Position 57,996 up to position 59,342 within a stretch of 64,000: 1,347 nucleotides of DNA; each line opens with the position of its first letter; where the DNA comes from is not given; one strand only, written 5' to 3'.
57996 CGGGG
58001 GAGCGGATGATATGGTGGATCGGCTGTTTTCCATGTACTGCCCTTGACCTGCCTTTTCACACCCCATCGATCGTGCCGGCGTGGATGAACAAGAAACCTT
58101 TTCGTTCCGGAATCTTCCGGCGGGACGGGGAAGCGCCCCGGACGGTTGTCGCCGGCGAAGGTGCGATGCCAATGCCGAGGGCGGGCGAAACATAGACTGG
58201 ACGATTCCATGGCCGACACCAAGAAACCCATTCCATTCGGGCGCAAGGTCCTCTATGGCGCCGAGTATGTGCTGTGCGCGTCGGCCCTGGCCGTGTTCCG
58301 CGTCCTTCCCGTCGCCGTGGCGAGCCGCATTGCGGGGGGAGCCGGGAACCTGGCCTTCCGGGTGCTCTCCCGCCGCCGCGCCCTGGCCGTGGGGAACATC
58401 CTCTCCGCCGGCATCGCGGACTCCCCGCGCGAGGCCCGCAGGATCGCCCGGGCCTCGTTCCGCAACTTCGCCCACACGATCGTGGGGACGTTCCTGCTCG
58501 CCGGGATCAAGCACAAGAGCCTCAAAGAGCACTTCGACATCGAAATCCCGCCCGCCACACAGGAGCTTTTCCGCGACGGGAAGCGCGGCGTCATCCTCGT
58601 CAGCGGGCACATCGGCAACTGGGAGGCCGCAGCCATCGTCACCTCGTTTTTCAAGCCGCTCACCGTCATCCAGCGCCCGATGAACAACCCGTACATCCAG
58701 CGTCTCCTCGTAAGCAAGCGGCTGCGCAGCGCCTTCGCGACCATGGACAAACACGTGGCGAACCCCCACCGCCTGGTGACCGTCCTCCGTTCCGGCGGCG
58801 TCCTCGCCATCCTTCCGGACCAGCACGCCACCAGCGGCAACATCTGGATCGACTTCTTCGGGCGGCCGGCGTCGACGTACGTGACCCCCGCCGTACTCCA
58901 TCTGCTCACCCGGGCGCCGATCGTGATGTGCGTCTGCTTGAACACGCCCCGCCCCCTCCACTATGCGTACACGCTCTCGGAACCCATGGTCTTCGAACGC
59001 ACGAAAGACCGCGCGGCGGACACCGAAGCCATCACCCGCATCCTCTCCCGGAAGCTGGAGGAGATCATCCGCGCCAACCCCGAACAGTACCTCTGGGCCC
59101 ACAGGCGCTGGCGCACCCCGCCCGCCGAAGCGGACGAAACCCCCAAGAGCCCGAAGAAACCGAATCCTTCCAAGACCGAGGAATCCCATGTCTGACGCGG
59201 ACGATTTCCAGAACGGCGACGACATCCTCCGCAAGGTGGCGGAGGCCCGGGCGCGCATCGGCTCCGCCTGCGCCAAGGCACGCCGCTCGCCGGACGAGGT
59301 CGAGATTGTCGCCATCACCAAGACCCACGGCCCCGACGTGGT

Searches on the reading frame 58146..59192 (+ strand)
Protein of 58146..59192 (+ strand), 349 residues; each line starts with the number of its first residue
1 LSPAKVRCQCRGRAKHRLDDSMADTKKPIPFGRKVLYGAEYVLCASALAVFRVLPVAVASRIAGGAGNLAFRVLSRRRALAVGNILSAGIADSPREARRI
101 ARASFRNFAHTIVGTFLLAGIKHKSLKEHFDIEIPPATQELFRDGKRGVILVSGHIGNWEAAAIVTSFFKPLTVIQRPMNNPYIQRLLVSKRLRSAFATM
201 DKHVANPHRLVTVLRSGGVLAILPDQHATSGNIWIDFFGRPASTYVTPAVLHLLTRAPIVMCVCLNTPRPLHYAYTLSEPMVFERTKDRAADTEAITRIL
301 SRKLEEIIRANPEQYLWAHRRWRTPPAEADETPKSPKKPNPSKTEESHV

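Call 50: search_protein_families(library=pfam, proteins=[window:58146-59192:+], max_evalue=0.001)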
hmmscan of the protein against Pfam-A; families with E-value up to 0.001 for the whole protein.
window:58146-59192:+ (349 aa): 1 family
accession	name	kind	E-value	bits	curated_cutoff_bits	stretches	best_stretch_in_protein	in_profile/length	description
PF03279.18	Lip_A_acyltrans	-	1.5e-46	159.3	22.3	1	39-324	12-295/295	Bacterial lipid A biosynthesis acyltransferase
